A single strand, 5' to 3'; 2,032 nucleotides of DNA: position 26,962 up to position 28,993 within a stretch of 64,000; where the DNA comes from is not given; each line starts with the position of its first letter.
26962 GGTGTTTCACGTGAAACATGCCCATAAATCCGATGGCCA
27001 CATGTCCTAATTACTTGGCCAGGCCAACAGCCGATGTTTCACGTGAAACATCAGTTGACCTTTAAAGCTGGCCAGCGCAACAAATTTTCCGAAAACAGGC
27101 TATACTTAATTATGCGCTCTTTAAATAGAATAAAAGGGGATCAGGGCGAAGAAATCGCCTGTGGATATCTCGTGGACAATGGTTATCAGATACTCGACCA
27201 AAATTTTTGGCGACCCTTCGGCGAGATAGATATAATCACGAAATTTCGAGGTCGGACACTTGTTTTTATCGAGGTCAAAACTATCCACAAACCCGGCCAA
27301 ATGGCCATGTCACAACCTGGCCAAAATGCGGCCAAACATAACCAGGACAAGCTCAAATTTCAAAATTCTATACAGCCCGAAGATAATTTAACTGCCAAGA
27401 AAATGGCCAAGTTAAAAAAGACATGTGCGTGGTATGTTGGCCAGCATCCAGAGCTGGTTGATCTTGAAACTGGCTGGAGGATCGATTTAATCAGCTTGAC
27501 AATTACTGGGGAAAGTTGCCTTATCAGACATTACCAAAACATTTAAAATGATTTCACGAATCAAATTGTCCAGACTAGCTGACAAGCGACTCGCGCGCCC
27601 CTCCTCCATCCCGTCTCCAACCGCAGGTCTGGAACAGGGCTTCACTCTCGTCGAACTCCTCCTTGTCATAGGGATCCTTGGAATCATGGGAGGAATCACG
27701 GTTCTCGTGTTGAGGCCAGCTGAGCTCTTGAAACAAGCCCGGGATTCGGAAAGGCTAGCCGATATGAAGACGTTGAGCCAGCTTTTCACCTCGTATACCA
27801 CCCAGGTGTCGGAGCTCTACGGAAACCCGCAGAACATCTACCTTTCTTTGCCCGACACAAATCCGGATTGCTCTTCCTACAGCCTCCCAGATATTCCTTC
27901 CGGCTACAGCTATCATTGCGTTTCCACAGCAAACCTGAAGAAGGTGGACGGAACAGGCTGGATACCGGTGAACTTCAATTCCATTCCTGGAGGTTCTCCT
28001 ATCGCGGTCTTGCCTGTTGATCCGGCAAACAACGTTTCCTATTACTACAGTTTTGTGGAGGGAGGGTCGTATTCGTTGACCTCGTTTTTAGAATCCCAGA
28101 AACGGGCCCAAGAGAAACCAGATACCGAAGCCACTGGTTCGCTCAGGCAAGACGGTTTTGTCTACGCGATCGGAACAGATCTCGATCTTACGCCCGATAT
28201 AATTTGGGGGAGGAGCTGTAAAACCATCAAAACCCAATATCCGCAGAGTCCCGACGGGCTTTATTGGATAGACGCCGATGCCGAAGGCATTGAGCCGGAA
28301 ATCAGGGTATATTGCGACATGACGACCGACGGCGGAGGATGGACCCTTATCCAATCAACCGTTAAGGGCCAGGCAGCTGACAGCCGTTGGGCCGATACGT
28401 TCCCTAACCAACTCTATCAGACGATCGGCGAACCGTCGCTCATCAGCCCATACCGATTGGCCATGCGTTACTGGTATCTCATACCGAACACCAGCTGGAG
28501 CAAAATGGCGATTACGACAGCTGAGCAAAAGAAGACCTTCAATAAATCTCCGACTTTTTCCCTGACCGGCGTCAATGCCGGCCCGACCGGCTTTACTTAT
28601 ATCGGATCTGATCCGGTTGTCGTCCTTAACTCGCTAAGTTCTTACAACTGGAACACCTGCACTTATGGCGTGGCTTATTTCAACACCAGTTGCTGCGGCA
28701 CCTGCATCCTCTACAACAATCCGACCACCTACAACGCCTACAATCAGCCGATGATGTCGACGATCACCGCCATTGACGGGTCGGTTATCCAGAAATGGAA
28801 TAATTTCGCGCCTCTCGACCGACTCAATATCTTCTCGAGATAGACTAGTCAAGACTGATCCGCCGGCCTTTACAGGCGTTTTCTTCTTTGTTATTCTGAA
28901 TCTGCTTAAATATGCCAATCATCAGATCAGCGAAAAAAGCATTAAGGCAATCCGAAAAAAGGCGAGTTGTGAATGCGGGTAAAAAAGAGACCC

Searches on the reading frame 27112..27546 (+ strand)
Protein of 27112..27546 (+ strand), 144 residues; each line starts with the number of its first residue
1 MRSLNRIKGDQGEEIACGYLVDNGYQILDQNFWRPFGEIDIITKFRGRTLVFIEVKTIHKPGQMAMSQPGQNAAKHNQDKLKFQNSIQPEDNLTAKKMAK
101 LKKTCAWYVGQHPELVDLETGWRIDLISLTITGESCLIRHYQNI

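Call 33: find_related_loci(query=window:27112-27546:+, collection=metagenome_contigs, flank=10000)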
Query window:27112-27546:+ (144 aa) in metagenome_contigs; peptide patterns used: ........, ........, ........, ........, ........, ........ (x = any residue, [..] = any of these).
108 stretches matched a pattern; 1 encode a relative of the query (tblastn E <= 1e-3); 1 distinct loci.
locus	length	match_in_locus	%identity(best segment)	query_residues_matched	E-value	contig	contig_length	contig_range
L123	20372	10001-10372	48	9-144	9e-35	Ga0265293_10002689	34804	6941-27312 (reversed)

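Call 36: find_homologous_proteins(query=window:27112-27546:+, max_evalue=0.001)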
Query window:27112-27546:+ (144 aa): 90 proteins with E <= 0.001 among 100 candidates.
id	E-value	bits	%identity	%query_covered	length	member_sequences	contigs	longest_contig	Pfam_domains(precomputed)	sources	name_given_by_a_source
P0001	1.3e-93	328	100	100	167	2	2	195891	PF02021.24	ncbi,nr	ncbi:MAG: YraN family protein [Patescibacteria group bacterium]|nr:YraN family protein [Patescibacte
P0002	3.9e-70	252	76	100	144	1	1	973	PF02021.24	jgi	jgi:Holliday junction resolvase-like predicted endonuclease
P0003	7.0e-67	242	74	100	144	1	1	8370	PF02021.24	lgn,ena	-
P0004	7.2e-66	238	73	100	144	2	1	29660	PF02021.24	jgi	jgi:Holliday junction resolvase-like predicted endonuclease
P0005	9.5e-66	238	71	100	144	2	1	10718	PF02021.24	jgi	jgi:Holliday junction resolvase-like predicted endonuclease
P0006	2.3e-52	195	63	100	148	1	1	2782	PF02021.24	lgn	-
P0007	9.0e-51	189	64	94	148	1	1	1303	PF02021.24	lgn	-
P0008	3.7e-32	129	44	97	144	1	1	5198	PF02021.24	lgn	-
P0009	4.7e-32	129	46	94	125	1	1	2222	PF02021.24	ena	-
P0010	1.1e-31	127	45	100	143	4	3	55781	PF02021.24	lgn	-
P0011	2.1e-31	127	47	97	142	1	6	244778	PF02021.24,PF01939.22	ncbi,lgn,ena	-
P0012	9.2e-30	121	42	99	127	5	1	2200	PF02021.24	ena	-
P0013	1.8e-28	117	45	94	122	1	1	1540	PF02021.24,PF08378.18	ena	-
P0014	5.2e-28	116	46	94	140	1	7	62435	PF02021.24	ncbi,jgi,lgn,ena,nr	ncbi:MAG TPA: YraN family protein [Candidatus Paceibacterota bacterium]|nr:YraN family protein [Cand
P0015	8.4e-28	115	44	94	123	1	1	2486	PF02021.24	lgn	-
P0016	1.4e-27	114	41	94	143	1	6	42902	PF02021.24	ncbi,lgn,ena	ncbi:MAG: YraN family protein [Patescibacteria group bacterium]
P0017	1.8e-27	114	44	94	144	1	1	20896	PF02021.24,PF08378.18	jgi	jgi:Holliday junction resolvase-like predicted endonuclease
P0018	2.1e-27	114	43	97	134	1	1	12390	PF02021.24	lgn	-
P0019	3.8e-27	113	41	97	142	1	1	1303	PF02021.24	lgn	-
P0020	4.7e-27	112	42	94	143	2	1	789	PF02021.24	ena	-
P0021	5.0e-27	112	43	97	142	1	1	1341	PF02021.24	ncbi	-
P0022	7.7e-27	112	48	94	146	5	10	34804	PF02021.24,PF08378.18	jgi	jgi:putative endonuclease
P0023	8.1e-27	112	40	94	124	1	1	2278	PF02021.24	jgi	jgi:putative endonuclease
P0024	1.7e-26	111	47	94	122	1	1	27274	PF02021.24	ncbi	-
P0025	2.8e-26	110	44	94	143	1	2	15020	PF02021.24,PF01939.22,PF08378.18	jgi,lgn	jgi:Holliday junction resolvase-like predicted endonuclease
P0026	6.0e-26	109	42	92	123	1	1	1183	PF02021.24,PF08378.18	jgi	-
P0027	9.1e-26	108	42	94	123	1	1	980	PF02021.24,PF08378.18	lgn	-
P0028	1.0e-25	108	46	94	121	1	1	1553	PF02021.24,PF08378.18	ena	-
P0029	1.8e-25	107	44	94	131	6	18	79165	PF02021.24,PF08378.18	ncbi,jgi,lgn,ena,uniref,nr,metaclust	ncbi:MAG: hypothetical protein A2430_00650 [Candidatus Liptonbacteria bacterium RIFOXYC1_FULL_36_8]|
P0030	2.2e-25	107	46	94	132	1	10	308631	PF02021.24,PF08378.18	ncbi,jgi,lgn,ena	ncbi:MAG: YraN family protein [Minisyncoccia bacterium]|jgi:putative endonuclease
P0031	2.5e-25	107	47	94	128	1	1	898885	PF02021.24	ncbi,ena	-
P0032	2.5e-25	107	43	98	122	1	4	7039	PF02021.24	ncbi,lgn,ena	-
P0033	4.4e-25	106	47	94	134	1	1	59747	PF02021.24,PF08378.18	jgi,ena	-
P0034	4.0e-24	103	43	94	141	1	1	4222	PF02021.24,PF08378.18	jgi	jgi:Holliday junction resolvase-like predicted endonuclease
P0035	1.1e-23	102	45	94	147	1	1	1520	PF02021.24,PF08378.18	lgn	-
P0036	2.1e-23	101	44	94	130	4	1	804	PF02021.24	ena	-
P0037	2.7e-23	100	43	94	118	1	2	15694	PF02021.24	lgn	-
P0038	6.3e-23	99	43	94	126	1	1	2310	PF02021.24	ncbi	-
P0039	6.7e-23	99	39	94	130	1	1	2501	PF02021.24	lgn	-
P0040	9.1e-23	99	40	94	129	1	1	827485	PF02021.24,PF01939.22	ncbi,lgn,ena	-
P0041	1.1e-22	98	45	94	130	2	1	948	PF02021.24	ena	-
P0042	1.1e-22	98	42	97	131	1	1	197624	PF02021.24,PF08378.18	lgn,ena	-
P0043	2.1e-22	97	40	94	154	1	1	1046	PF02021.24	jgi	jgi:putative endonuclease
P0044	2.4e-22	97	39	94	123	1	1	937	PF02021.24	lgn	-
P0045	2.7e-22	97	42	94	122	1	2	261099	PF02021.24,PF08378.18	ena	-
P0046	3.1e-22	97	40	97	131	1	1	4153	PF02021.24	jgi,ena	-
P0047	4.1e-22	96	39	94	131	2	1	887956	PF02021.24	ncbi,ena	-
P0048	4.2e-22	96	42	94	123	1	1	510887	PF02021.24,PF08378.18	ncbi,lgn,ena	-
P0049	4.9e-22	96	39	94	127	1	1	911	PF02021.24,PF08378.18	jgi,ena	-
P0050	5.7e-22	96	43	94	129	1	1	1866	PF02021.24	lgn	-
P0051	6.7e-22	96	41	94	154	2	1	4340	PF02021.24,PF01939.22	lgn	-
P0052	6.7e-22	96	45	94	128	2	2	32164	PF02021.24,PF08378.18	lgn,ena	-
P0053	9.9e-22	95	38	100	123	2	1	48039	PF02021.24,PF08378.18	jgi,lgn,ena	-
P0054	1.3e-21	95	39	96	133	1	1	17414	PF02021.24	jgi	-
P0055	2.1e-21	94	44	94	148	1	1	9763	PF02021.24,PF08378.18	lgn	-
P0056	4.7e-21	93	38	94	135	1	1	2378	PF02021.24,PF08378.18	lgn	-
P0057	5.4e-21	93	38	94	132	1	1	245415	PF02021.24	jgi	jgi:putative endonuclease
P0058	7.5e-21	92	41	94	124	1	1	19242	PF02021.24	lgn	-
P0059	1.0e-20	92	41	94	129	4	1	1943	PF02021.24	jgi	-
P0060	1.2e-20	92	40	94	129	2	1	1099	PF02021.24,PF08378.18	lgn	-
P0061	1.4e-20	92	40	94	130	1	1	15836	PF02021.24,PF01939.22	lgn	-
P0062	1.7e-20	91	39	94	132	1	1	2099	PF02021.24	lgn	-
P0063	2.2e-20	91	40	99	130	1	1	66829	PF02021.24,PF01939.22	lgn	-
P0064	3.5e-20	90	40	94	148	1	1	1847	PF02021.24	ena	-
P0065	3.6e-20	90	39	94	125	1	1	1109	PF02021.24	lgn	-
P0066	7.4e-20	89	41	95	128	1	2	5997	PF02021.24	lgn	-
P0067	1.0e-19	89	39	96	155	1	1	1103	PF02021.24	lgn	-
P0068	1.5e-19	88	42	92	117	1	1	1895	PF02021.24,PF08378.18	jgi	-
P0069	1.6e-19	88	38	97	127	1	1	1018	PF02021.24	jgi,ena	-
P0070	6.3e-19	86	38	94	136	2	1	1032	PF02021.24,PF08378.18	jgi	jgi:putative endonuclease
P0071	8.9e-19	86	38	94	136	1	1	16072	PF02021.24,PF08378.18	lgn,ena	-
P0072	2.2e-18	84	38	94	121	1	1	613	PF02021.24,PF01939.22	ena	-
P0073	8.0e-18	83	38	94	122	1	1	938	PF02021.24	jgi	jgi:putative endonuclease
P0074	4.3e-17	80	39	85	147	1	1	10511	PF02021.24,PF08378.18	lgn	-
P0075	1.8e-16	78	37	97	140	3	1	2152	PF02021.24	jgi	jgi:putative endonuclease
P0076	2.2e-16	78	34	94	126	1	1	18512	PF02021.24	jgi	jgi:Holliday junction resolvase-like predicted endonuclease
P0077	4.2e-16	77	41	85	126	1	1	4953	PF02021.24,PF01939.22,PF08378.18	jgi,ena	-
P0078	5.6e-16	77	35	94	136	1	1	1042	PF02021.24,PF01939.22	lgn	-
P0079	6.1e-16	76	34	97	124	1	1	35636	PF02021.24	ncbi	-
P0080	9.3e-16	76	37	94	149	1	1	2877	PF02021.24,PF08378.18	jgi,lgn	-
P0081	2.0e-15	75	35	94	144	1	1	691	PF02021.24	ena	-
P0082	3.0e-15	74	36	94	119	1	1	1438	PF02021.24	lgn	-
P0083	3.2e-15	74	36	96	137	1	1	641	PF02021.24,PF08378.18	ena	-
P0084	9.0e-15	73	37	94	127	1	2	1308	PF02021.24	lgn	-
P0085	2.3e-14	71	38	76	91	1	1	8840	PF02021.24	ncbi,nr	ncbi:MAG TPA: YraN family protein, partial [Candidatus Paceibacterota bacterium]|nr:YraN family prot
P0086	2.3e-9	55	34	85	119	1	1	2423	PF02021.24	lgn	-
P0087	3.3e-9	55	34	88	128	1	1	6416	PF02021.24,PF08378.18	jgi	jgi:putative endonuclease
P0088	1.7e-8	52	34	97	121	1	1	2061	PF02021.24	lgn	-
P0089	1.3e-7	49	36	88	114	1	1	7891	PF02021.24,PF08378.18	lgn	-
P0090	2.3e-5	42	31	94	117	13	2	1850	PF02021.24,PF01939.22,PF08378.18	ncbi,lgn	-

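Call 38: find_encoding_contigs(protein=P0004, flank=10000, max_places=1)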
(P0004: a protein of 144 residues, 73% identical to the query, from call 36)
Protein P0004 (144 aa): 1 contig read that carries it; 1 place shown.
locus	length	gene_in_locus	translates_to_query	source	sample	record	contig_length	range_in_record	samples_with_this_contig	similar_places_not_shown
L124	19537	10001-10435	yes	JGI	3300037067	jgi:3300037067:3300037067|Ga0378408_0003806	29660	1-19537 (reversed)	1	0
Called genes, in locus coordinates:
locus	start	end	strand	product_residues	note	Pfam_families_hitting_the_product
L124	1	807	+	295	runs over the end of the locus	PF02899:Phage_int_SAM_1, PF13102:Phage_int_SAM_5, PF13495:Phage_int_SAM_4, PF00589:Phage_integrase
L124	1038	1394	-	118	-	-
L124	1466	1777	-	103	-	PF18895:T4SS_pilin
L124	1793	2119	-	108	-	PF18895:T4SS_pilin (weak)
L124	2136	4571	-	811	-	PF00521:DNA_topoisoIV, PF03989:DNA_gyraseA_C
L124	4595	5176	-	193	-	PF13483:Lactamase_B_3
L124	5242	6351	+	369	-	PF23459:S1_RRP5 (faint), PF00575:S1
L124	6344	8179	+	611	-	PF06068:TIP49 (faint), PF00004:AAA, PF17862:AAA_lid_3, PF01434:Peptidase_M41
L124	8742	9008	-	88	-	-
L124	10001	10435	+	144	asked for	PF02021:UPF0102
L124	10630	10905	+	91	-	PF01649:Ribosomal_S20p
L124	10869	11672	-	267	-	-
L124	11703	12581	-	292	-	PF01149:Fapy_DNA_glyco, PF06831:H2TH, PF06827:zf-FPG_IleRS (faint)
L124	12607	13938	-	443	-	PF00989:PAS, PF13188:PAS_8 (weak), PF00512:HisKA, PF02518:HATPase_c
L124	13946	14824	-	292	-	PF02739:5_3_exonuc_N, PF01367:5_3_exonuc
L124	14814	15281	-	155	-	PF02367:TsaE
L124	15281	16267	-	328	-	PF05496:RuvB_N, PF06068:TIP49 (faint), PF13401:AAA_22 (faint), PF00004:AAA, PF07728:AAA_5 (weak), PF17864:AAA_lid_4, PF05491:WHD_RuvB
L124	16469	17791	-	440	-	PF00437:T2SSE, PF25199:nSTAND_NTPase5 (faint)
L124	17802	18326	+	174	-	PF20772:TACO1_YebC_N, PF01709:Transcrip_reg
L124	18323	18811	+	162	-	PF02075:RuvC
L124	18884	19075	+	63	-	-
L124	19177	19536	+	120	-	?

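Call 39: find_encoding_contigs(protein=P0031, flank=10000, max_places=1)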
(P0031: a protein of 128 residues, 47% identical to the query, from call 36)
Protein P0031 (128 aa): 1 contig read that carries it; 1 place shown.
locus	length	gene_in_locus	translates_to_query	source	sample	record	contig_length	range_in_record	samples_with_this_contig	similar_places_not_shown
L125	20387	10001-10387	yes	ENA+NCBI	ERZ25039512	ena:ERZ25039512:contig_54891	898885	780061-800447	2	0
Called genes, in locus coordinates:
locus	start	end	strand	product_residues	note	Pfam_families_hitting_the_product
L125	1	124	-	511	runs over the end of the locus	PF19590:TrbL_3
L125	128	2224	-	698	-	-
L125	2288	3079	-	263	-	PF00398:RrnaAD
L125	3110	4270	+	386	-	-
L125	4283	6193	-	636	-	PF00580:UvrD-helicase, PF13604:AAA_30 (faint), PF01443:Viral_helicase1 (faint), PF13245:AAA_19, PF13361:UvrD_C, PF13538:UvrD_C_2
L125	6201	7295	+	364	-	PF01476:LysM, PF23446:LysM1_NFP_LYK (faint), PF23462:LysM3_NFP (faint), PF23473:LysM3_LYK4_5 (faint), PF23577:LysM_RLK (faint), PF01476:LysM, PF01551:Peptidase_M23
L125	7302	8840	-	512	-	PF13541:ChlI, PF00158:Sigma54_activat (faint), PF01078:Mg_chelatase, PF07728:AAA_5, PF00493:MCM, PF13335:Mg_chelatase_C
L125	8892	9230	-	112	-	-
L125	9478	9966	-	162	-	-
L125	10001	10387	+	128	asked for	PF02021:UPF0102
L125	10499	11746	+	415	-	PF08529:NusA_N, PF00575:S1 (faint), PF13184:KH_NusA_1st, PF26594:KH_NusA_2nd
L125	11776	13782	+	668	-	PF03030:H_PPase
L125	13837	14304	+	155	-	-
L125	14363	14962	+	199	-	PF00574:CLP_protease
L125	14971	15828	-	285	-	PF00892:EamA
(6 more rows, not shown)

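Call 40: find_encoding_contigs(protein=P0040, flank=10000, max_places=1)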
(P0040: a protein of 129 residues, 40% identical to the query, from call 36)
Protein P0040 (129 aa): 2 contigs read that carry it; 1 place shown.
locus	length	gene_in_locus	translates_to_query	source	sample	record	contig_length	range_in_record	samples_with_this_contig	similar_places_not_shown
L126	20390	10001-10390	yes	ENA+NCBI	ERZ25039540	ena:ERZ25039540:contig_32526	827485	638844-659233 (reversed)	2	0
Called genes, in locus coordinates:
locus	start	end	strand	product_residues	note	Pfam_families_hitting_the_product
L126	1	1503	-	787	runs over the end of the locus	-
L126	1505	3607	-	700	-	PF00801:PKD (faint), PF18911:PKD_4 (weak)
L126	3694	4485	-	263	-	PF00398:RrnaAD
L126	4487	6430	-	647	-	PF00580:UvrD-helicase, PF01443:Viral_helicase1 (faint), PF13245:AAA_19, PF13604:AAA_30 (faint), PF13361:UvrD_C, PF13538:UvrD_C_2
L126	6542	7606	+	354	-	PF01476:LysM, PF23446:LysM1_NFP_LYK (faint), PF23462:LysM3_NFP (faint), PF23473:LysM3_LYK4_5 (weak), PF23577:LysM_RLK (faint), PF01476:LysM, PF01551:Peptidase_M23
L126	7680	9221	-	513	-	PF05362:Lon_C (weak), PF13541:ChlI, PF00493:MCM (weak), PF01078:Mg_chelatase, PF13191:AAA_16 (faint), PF07728:AAA_5, PF13335:Mg_chelatase_C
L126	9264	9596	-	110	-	-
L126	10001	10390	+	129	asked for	PF01939:NucS_C (weak), PF02021:UPF0102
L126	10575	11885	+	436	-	PF08529:NusA_N, PF00575:S1 (faint), PF13184:KH_NusA_1st, PF26594:KH_NusA_2nd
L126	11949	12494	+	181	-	PF00719:Pyrophosphatase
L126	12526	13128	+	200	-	PF00574:CLP_protease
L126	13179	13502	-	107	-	-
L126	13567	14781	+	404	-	PF00579:tRNA-synt_1b, PF01479:S4 (weak)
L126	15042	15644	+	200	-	-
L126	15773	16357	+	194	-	-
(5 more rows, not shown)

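Call 51: find_encoding_contigs(protein=P0011, flank=10000, max_places=1)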
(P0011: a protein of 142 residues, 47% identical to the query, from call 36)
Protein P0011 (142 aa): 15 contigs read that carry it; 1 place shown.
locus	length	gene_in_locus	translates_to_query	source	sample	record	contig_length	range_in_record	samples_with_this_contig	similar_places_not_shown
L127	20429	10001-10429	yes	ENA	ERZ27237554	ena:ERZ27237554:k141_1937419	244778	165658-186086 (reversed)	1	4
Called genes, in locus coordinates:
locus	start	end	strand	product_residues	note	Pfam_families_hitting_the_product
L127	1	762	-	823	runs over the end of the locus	PF00521:DNA_topoisoIV, PF03989:DNA_gyraseA_C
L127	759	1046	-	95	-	-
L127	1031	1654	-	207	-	PF13483:Lactamase_B_3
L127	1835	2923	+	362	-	PF23459:S1_RRP5 (faint), PF00575:S1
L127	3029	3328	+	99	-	-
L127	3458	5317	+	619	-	PF06480:FtsH_ext, PF00004:AAA, PF17862:AAA_lid_3, PF01434:Peptidase_M41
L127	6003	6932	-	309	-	PF06790:UPF0259 (weak), PF10110:GPDPase_memb (weak)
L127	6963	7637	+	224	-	-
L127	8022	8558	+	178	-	PF08123:DOT1 (faint)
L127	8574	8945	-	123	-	-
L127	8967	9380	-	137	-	PF00472:RF-1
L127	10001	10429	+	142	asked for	PF01939:NucS_C (weak), PF02021:UPF0102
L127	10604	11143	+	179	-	PF20772:TACO1_YebC_N, PF01709:Transcrip_reg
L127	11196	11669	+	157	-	PF02075:RuvC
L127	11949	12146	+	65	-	-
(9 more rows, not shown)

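Call 52: find_encoding_contigs(protein=P0014, flank=10000, max_places=1)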
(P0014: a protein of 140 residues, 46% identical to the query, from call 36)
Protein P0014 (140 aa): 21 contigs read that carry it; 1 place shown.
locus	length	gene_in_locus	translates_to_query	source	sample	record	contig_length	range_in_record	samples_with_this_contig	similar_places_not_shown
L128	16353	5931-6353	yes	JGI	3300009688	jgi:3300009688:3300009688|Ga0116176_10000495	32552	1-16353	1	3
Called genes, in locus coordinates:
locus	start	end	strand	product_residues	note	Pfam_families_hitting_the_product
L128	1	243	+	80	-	?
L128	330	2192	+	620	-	PF06480:FtsH_ext (weak), PF00004:AAA, PF17862:AAA_lid_3, PF01434:Peptidase_M41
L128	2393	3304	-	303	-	-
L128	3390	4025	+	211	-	-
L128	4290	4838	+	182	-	-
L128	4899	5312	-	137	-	PF00472:RF-1, PF10213:MRP-S28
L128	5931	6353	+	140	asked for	PF02021:UPF0102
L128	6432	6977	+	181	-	PF20772:TACO1_YebC_N, PF01709:Transcrip_reg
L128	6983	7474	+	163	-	PF02075:RuvC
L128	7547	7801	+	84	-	-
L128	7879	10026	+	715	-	PF00912:Transgly, PF00905:Transpeptidase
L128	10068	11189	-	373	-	PF00712:DNA_pol3_beta, PF02767:DNA_pol3_beta_2, PF02768:DNA_pol3_beta_3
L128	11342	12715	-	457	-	PF11638:DnaA_N, PF00308:Bac_DnaA, PF00004:AAA (weak), PF01695:IstB_IS21, PF08299:Bac_DnaA_C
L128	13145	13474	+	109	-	PF00825:Ribonuclease_P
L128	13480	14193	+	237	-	PF02096:60KD_IMP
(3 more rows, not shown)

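Call 53: find_encoding_contigs(protein=P0030, flank=10000, max_places=1)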
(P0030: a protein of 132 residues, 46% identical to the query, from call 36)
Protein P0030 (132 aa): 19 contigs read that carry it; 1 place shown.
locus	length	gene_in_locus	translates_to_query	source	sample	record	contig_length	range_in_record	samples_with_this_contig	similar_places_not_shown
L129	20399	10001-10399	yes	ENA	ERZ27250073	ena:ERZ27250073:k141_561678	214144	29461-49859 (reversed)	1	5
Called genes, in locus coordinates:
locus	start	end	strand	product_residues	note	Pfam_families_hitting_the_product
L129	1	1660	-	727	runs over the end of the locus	-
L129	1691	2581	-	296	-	PF00398:RrnaAD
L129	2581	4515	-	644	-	PF00580:UvrD-helicase, PF13245:AAA_19, PF01443:Viral_helicase1 (faint), PF13361:UvrD_C, PF13538:UvrD_C_2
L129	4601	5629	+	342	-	PF23446:LysM1_NFP_LYK (faint), PF23462:LysM3_NFP (faint), PF23473:LysM3_LYK4_5 (weak), PF23577:LysM_RLK (faint), PF01476:LysM, PF01551:Peptidase_M23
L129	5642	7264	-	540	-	PF01040:UbiA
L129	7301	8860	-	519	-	PF13541:ChlI, PF00158:Sigma54_activat (faint), PF00493:MCM, PF01078:Mg_chelatase, PF07728:AAA_5, PF13335:Mg_chelatase_C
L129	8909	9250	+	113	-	-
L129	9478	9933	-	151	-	-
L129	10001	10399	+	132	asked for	PF08378:NERD (weak), PF02021:UPF0102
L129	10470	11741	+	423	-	PF08529:NusA_N, PF00575:S1 (faint), PF13184:KH_NusA_1st, PF26594:KH_NusA_2nd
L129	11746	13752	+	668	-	PF03030:H_PPase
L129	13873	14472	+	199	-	PF00574:CLP_protease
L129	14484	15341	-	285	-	PF00892:EamA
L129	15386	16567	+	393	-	PF00579:tRNA-synt_1b, PF22421:SYY_C-terminal (weak), PF01479:S4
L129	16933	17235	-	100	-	-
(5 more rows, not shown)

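Call 54: find_encoding_contigs(protein=P0048, flank=10000, max_places=1)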
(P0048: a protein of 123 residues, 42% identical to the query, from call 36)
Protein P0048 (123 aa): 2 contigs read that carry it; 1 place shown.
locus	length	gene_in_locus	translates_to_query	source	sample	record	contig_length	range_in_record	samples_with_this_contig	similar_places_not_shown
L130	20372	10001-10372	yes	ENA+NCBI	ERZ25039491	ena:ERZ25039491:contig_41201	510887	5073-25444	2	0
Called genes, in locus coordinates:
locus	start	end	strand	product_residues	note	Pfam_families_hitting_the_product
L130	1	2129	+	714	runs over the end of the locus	-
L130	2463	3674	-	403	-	PF08722:Tn7_TnsA-like_N (weak)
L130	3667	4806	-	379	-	PF04851:ResIII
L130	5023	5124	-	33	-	-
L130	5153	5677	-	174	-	-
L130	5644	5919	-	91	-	PF01555:N6_N4_Mtase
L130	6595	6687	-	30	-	-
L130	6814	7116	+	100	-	PF11171:DUF2958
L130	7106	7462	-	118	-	-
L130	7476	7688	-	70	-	PF13328:HD_4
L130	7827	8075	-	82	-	-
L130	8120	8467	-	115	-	-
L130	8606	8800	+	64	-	-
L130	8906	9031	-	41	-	-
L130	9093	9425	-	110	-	-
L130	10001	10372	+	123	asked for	PF08378:NERD (weak), PF02021:UPF0102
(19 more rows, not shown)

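Call 60: search_protein_families(library=pfam, proteins=[window:27112-27546:+], max_evalue=0.001)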
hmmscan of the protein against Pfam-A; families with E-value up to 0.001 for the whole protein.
window:27112-27546:+ (144 aa): 1 family
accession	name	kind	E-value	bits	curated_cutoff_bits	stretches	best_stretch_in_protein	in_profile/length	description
PF02021.23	UPF0102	-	6.8e-18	65.3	23.6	1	12-128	1-79/80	Uncharacterised protein family UPF0102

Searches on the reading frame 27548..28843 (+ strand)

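Call 60: search_protein_families(library=pfam, proteins=[window:27548-28843:+], max_evalue=0.001)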
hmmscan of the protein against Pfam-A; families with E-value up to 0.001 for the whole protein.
window:27548-28843:+ (431 aa): 3 families
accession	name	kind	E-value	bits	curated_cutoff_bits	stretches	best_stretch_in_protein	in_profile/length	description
PF01410.23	COLFI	-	1.3e-08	34.8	26.2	1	221-290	30-96/233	Fibrillar collagen C-terminal domain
PF00147.23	Fibrinogen_C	-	8.8e-07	29.4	22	1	222-277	3-55/221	Fibrinogen beta and gamma chains, C-terminal globular domain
PF07963.17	N_methyl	-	0.00031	20.6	21.2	1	29-50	4-25/27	Prokaryotic N-terminal methylation motif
